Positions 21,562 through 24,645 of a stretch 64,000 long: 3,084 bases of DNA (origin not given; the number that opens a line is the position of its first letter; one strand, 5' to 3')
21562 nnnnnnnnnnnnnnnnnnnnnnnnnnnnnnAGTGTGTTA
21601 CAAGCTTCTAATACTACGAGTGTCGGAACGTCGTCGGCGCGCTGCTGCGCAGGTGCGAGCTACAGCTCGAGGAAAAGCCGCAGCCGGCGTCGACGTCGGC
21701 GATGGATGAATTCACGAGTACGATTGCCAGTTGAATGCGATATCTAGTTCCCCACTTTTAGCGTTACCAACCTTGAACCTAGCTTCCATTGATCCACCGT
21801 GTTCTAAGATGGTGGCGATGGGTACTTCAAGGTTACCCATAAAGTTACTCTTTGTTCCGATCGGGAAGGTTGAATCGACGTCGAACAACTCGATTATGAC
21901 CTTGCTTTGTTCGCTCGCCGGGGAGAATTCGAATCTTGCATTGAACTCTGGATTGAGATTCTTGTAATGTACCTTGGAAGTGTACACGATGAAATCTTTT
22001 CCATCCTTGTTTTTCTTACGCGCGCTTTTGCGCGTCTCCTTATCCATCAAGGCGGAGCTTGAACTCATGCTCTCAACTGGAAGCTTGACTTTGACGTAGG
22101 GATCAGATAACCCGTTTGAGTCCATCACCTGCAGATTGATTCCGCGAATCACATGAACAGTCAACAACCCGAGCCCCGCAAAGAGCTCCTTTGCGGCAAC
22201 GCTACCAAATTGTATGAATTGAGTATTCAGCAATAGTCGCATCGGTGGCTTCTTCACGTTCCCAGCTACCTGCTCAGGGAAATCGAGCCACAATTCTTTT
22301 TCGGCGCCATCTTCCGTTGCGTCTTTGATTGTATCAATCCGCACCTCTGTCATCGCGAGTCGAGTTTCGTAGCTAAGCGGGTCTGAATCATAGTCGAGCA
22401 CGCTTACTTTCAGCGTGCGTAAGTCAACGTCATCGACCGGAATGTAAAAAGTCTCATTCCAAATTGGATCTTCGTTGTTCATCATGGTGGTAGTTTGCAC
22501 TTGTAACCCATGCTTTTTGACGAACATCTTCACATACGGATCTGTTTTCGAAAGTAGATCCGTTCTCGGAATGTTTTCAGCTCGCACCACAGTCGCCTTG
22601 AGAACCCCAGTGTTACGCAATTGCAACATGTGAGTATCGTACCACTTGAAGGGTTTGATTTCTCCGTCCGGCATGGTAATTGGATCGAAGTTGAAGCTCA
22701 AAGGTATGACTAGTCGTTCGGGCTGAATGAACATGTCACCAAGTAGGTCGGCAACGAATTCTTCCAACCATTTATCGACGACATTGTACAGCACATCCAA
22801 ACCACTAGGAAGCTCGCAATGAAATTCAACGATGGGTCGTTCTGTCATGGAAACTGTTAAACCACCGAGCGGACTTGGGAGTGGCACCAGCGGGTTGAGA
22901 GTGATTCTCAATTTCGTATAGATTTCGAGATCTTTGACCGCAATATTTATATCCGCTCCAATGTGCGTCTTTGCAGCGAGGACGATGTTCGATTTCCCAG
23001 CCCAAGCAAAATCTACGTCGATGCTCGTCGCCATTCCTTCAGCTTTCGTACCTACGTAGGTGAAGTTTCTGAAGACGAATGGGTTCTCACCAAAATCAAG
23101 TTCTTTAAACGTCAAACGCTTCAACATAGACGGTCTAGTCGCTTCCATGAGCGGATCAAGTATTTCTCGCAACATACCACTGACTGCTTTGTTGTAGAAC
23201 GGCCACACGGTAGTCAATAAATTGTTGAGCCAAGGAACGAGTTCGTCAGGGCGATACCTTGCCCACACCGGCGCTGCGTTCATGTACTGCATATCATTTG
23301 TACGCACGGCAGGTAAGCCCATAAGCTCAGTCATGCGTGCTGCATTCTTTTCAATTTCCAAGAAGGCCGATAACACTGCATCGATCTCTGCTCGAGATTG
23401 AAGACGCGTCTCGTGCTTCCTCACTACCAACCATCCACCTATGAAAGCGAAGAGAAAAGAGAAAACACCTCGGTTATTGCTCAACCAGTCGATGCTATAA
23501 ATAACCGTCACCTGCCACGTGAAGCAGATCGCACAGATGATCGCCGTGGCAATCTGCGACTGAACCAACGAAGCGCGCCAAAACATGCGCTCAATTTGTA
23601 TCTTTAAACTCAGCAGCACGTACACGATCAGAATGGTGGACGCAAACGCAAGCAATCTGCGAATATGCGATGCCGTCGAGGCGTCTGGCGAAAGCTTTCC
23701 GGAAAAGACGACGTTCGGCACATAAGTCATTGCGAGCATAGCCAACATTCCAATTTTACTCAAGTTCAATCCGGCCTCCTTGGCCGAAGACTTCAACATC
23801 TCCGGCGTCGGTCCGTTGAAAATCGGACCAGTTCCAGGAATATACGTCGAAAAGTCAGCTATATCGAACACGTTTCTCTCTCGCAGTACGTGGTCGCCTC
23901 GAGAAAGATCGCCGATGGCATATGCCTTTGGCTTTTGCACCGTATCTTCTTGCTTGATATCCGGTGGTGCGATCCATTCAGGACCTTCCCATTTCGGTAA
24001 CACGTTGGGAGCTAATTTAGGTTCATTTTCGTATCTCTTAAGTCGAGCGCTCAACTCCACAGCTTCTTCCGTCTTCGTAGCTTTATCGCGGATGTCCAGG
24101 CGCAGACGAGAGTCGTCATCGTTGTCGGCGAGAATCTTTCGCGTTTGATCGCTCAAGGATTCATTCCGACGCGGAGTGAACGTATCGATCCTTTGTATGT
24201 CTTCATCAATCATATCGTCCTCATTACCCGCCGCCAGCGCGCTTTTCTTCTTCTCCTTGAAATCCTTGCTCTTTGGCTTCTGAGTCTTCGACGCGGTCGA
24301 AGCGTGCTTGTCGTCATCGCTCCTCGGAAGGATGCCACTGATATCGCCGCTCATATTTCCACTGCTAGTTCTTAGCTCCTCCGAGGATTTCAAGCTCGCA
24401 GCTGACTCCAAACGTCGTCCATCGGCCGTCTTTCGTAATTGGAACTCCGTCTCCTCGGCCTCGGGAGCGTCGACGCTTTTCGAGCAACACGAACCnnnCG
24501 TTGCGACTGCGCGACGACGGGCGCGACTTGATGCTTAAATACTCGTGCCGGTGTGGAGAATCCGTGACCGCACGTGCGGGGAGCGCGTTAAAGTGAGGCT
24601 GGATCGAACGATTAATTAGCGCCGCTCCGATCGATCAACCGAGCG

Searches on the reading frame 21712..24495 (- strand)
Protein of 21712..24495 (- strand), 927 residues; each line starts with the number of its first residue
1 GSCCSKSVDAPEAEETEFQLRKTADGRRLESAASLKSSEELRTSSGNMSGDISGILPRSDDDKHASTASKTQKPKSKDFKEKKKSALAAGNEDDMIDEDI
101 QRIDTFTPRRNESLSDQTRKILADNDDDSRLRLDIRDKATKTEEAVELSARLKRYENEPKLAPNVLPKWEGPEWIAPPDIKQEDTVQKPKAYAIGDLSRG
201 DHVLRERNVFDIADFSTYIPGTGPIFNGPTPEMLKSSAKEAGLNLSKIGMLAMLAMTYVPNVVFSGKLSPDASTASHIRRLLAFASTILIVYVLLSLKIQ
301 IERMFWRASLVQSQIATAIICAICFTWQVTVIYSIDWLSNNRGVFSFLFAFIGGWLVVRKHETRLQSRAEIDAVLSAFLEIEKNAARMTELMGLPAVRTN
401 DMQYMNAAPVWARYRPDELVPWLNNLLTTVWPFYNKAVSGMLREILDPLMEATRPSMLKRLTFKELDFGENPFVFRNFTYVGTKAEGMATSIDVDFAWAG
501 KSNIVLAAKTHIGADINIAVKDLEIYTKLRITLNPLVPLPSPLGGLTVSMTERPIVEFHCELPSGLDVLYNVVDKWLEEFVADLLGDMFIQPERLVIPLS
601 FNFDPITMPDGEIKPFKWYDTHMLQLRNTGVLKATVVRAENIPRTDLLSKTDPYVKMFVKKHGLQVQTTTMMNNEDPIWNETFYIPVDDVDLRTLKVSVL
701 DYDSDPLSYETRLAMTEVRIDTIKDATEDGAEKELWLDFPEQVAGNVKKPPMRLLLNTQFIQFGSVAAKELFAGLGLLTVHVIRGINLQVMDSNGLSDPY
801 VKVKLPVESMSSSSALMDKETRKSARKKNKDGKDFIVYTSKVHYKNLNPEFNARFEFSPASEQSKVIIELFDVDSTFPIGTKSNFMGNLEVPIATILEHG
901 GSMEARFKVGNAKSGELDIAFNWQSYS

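Call 91: search_protein_families(library=pfam, proteins=[window:21712-24495:-], max_evalue=0.00001)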
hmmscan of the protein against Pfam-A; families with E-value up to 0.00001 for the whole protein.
window:21712-24495:- (927 aa): 3 families
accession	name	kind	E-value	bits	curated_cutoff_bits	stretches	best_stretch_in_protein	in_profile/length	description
PF00168.36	C2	-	2.1e-34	118.3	22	2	630-736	1-101/104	C2 domain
PF17047.11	SMP_LBD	-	2.6e-10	40.5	27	1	420-599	5-179/180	Synaptotagmin-like mitochondrial-lipid-binding domain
PF25669.1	SMP_MUG190-like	-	4.6e-09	36.6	35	0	419-477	2-60/232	MUG190-like SMP domain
